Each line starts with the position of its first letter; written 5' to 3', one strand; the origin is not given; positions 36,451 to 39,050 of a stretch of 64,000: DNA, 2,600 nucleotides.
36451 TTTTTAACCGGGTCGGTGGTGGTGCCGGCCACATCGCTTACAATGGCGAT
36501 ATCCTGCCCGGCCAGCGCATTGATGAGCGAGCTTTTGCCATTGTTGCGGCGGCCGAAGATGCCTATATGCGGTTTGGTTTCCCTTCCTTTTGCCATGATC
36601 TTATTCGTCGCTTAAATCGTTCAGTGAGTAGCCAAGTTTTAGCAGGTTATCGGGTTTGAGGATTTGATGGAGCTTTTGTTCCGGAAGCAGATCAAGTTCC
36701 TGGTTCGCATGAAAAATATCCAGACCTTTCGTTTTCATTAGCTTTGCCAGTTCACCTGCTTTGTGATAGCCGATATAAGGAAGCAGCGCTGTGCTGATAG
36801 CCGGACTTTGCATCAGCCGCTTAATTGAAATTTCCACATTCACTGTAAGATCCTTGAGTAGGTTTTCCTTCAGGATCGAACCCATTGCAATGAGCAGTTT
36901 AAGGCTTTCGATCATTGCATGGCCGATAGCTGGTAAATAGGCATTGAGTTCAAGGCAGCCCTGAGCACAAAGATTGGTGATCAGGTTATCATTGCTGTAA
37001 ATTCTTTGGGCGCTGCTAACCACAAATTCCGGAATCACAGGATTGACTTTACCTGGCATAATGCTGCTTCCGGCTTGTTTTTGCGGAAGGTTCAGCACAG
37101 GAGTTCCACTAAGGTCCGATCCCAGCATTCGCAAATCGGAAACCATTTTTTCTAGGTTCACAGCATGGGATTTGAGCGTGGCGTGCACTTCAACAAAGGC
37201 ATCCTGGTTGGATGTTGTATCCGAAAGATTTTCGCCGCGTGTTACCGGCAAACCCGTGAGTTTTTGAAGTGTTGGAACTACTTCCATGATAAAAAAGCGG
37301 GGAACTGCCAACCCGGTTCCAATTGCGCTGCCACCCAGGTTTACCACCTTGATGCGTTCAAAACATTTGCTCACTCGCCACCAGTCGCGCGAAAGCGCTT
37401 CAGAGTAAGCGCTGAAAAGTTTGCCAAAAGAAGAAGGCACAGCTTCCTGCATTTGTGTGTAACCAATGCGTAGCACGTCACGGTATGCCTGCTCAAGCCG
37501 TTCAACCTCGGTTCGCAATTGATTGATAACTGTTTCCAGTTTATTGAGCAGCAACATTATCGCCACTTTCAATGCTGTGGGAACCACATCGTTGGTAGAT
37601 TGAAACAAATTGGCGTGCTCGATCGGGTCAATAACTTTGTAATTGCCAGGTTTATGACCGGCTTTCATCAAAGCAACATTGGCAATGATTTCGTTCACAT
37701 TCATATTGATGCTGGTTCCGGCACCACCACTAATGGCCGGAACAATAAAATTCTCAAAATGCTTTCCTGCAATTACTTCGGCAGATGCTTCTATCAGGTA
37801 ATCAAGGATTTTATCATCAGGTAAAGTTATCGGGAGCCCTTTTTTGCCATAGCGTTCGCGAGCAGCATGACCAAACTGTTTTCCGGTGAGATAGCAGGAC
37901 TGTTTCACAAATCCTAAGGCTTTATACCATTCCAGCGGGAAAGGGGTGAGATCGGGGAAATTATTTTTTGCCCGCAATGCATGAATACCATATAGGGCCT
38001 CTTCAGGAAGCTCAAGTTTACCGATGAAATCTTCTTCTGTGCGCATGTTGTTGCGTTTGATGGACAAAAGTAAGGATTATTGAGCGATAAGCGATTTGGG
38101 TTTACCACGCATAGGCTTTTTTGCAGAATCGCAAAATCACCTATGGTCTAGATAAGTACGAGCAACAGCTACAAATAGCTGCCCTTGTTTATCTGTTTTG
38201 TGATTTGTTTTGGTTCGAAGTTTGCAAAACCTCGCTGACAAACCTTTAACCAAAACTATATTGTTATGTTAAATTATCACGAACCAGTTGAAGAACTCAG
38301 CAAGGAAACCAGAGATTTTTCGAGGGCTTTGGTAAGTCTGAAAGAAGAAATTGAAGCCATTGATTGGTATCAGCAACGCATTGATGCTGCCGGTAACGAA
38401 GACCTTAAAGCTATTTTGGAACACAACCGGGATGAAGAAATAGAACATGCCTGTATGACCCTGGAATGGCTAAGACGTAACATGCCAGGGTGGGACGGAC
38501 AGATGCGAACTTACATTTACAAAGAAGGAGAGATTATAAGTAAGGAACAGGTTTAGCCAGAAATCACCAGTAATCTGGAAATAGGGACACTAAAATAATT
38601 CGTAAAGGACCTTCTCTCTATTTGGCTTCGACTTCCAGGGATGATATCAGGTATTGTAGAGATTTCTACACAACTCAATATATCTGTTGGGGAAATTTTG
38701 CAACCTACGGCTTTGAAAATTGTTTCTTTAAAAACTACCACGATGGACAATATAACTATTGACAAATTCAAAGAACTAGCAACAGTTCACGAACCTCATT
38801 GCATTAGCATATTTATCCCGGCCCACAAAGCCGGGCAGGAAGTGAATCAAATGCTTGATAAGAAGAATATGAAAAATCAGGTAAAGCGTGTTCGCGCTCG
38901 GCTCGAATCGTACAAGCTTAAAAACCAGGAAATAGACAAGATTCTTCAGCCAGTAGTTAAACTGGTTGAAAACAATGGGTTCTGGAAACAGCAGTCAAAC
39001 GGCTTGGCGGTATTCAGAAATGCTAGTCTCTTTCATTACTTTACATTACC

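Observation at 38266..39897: Shell-less encapsulated-ferritin homologue paired with an eRF1-like (baeRF-type) protein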

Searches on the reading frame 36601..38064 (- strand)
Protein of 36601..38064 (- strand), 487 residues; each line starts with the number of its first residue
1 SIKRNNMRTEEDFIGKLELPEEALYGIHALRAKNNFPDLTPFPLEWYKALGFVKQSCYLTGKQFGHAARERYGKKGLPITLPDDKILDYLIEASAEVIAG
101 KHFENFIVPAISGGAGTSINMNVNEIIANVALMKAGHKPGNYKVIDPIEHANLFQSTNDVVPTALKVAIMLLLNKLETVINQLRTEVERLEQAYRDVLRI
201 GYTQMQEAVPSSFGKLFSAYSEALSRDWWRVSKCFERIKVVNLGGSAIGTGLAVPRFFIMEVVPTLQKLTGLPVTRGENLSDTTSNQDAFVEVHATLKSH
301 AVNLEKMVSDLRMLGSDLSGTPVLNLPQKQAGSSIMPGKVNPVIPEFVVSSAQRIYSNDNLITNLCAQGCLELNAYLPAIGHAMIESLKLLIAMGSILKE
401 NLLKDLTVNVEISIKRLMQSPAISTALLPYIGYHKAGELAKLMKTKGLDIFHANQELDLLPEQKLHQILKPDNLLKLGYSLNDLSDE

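Call 3: search_protein_families(library=pfam, proteins=[window:36601-38064:-], max_evalue=0.01)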
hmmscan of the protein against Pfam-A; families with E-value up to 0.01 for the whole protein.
window:36601-38064:- (487 aa): 2 families
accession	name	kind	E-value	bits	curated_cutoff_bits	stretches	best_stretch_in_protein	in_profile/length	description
PF00206.25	Lyase_1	-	1.3e-61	209.2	27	1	79-355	46-310/312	Lyase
PF10415.14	FumaraseC_C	-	5.5e-11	43.2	32.5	1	425-475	3-53/54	Fumarase C C-terminus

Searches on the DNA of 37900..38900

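Call 65: search_rna_families(source=window, start=37900, end=38900, threshold=evalue, max_evalue=1)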
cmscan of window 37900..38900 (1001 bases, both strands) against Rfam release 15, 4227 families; matches with E-value up to 1: 1.
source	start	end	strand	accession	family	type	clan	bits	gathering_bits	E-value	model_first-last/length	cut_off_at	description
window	38682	38736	+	RF00788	mir-287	Gene; miRNA;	-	19.3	80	0.36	1-73/73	no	mir-287 microRNA precursor family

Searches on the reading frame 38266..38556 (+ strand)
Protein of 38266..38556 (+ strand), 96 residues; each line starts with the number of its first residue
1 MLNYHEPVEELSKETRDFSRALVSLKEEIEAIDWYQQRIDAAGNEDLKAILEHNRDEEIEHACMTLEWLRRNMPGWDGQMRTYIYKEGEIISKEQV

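Call 3: search_protein_families(library=pfam, proteins=[window:38266-38553:+], max_evalue=0.01)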
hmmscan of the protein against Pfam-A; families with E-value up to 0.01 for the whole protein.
window:38266-38553:+ (96 aa): 1 family
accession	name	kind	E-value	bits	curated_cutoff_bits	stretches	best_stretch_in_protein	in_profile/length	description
PF22277.2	EncFtn-like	-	2.6e-42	142.9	27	1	3-87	1-85/85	EncFtn-like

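Call 4: search_protein_families(library=ncbifam, proteins=[window:38266-38553:+], max_evalue=0.01)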
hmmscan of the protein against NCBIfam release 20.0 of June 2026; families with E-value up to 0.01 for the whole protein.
window:38266-38553:+ (96 aa): 3 families
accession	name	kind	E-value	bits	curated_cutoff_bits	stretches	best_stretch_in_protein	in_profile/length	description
TIGR04535.1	ferrit_encaps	subfamily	1.3e-41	141.1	125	1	4-94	1-91/114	encapsulin-associated ferritin-like protein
NF058679.1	EncB_fam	subfamily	1.1e-18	67.4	90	1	8-92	12-96/117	encapsulin nanocompartment ferritin-likeEncB family encapsulin nanocompartment ferritin-like cargo protein cargo protein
NF058678.1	EncB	exception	0.0067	16.6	210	1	13-71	7-65/160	encapsulin nanocompartment ferritin-like cargo protein EncB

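Call 6: search_solved_structures(query=window:38266-38553:+, max_evalue=0.01, show_alignments=3)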
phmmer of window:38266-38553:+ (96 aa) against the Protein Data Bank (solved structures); distinct sequences matched with E-value up to 0.01: 14.
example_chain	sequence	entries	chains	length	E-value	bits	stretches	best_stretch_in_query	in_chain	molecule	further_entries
5da5_A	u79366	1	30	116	2.4e-30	107.6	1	4-92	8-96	Rru_A0973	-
33bf_A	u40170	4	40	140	2.8e-30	107.3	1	4-93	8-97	Encapsulated ferritin-like protein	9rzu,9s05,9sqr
5n5f_A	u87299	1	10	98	5.2e-30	106.5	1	4-94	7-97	encapsulated ferritin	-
7oe2_1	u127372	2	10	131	1.2e-29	105.3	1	4-94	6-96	Haliangium ochraceum Encapsulated ferritin localisation sequence | Haliangium ochraceum encapsulated ferritin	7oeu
5l8b_A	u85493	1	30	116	1.4e-29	105.2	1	4-92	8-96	Uncharacterized protein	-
6suw_A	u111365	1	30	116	1.4e-29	105.2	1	4-92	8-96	Uncharacterized protein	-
5l89_A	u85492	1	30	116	1.4e-29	105.2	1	4-92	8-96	Rru_A0973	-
6sv1_A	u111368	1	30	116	1.4e-29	105.2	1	4-92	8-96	Encapsulated Ferritin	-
5l8g_A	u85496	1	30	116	5.7e-29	103.2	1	4-92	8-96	Uncharacterized protein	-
3k6c_A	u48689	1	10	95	1.3e-28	102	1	3-87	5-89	Uncharacterized protein NE0167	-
5l8f_A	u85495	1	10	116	2e-27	98.2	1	4-92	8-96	Rru_A0973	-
7s8t_A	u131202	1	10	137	4.9e-09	39.3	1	18-75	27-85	EncC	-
7s5k_A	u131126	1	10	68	0.0032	20.7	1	17-72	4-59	EncB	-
7s5c_A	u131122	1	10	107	0.0049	20.1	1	15-73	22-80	EncB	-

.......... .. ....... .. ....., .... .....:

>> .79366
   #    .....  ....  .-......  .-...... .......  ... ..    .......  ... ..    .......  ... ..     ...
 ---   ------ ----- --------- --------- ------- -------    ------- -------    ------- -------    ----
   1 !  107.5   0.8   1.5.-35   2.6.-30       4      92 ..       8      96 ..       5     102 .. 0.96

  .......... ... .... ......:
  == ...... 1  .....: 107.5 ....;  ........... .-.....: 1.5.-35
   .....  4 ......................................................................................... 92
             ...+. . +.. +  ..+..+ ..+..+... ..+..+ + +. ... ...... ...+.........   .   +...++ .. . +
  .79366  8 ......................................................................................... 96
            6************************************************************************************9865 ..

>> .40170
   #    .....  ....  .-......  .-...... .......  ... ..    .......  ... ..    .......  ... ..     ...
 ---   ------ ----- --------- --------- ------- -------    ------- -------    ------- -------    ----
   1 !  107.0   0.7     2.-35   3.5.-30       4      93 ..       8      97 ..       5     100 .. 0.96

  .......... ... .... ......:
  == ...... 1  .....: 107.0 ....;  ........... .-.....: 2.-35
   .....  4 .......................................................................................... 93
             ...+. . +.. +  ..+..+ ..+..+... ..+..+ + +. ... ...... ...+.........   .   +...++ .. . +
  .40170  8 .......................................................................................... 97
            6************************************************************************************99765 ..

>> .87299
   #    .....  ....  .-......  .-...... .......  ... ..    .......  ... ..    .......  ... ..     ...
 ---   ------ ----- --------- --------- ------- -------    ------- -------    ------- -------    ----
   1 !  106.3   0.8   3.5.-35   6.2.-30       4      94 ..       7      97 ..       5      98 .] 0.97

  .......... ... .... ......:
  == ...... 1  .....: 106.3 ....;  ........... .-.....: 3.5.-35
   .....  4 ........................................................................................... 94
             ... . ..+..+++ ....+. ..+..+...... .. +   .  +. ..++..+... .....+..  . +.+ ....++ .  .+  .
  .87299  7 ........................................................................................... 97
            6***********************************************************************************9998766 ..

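Call 27: find_encoding_contigs(protein=window:38266-38556:+, flank=10000, max_places=6)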
Protein window:38266-38556:+ (96 aa): 2 contigs read that carry it; 2 places shown.
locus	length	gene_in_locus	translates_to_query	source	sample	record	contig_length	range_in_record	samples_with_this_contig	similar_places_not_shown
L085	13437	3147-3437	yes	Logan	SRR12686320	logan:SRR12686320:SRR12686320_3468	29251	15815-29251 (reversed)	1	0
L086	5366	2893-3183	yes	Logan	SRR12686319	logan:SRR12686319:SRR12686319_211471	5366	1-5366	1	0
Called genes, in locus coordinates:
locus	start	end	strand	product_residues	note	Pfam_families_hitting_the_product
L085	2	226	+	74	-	?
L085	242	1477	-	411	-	PF00350:Dynamin_N (faint), PF01926:MMR_HSR1, PF02421:FeoB_N (weak), PF18128:HydF_dimer, PF18133:HydF_tetramer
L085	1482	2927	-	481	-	PF00206:Lyase_1, PF10415:FumaraseC_C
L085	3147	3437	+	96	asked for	PF22277:EncFtn-like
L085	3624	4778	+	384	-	PF18845:baeRF_family3, PF18848:baeRF_family6, PF18849:baeRF_family7, PF18851:baeRF_family8, PF18855:baeRF_family11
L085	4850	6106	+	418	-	PF07992:Pyr_redox_2, PF13241:NAD_binding_7 (faint), PF13738:Pyr_redox_3, PF00070:Pyr_redox, PF14759:Reductase_C, PF21791:MDHAR3-like_C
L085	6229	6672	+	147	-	PF02566:OsmC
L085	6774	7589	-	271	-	PF13489:Methyltransf_23, PF08241:Methyltransf_11, PF08242:Methyltransf_12, PF13649:Methyltransf_25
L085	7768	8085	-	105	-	PF11154:DUF2934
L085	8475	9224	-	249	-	PF05239:PRC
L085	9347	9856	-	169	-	PF01965:DJ-1_PfpI, PF17124:ThiJ_like (faint)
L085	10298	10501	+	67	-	PF07311:Dodecin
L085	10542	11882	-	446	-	PF00072:Response_reg, PF00158:Sigma54_activat, PF14532:Sigma54_activ_2, PF07724:AAA_2 (faint), PF07728:AAA_5 (weak), PF25601:AAA_lid_14, PF02954:HTH_8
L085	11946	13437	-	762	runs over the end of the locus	PF00989:PAS (faint), PF08448:PAS_4 (faint), PF13426:PAS_9 (faint), PF00512:HisKA, PF02518:HATPase_c, PF00072:Response_reg, PF01627:Hpt (weak)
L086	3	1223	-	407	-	?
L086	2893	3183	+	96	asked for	PF22277:EncFtn-like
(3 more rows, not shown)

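Call 53: find_related_loci(query=A5, collection=metagenome_contigs, flank=6000)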
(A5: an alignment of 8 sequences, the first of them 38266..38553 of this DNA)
Query A5 (96 aa) in metagenome_contigs; peptide patterns used: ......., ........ (x = any residue, [..] = any of these).
600 stretches matched a pattern (row limit reached: there are more); 408 encode a relative of the query (tblastn E <= 1e-3); the best 80 are kept; 80 distinct loci.
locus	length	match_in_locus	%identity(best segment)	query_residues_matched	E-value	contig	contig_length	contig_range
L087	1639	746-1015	73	1-90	4e-45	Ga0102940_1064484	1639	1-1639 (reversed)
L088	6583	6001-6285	69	1-95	2e-44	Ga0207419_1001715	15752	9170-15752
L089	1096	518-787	73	1-90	3e-46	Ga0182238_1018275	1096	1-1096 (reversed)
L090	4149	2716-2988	71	1-91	4e-44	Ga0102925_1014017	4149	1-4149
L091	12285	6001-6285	68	1-95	9e-44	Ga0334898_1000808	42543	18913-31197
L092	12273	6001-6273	70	1-91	6e-44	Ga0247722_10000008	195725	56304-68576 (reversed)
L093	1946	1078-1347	71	1-90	5e-44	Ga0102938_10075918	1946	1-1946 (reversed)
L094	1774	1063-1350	69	1-96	2e-44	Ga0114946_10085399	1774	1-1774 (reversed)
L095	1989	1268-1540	70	1-91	4e-44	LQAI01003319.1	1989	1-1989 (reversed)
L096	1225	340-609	73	1-90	1e-45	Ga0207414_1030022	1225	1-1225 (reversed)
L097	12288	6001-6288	67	1-96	2e-43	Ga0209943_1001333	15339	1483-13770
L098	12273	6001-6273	70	1-91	2e-43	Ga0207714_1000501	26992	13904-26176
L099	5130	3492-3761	71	1-90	3e-43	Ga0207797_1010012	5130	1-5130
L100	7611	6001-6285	67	1-95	5e-43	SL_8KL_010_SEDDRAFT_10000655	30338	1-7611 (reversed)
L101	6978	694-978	67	1-95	6e-43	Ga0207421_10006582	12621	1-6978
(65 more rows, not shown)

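Call 81: search_protein_families(library=padloc, proteins=[window:38266-38553:+], max_evalue=0.001)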
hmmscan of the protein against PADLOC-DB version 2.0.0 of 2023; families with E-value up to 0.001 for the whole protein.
window:38266-38553:+ (96 aa): 0 families
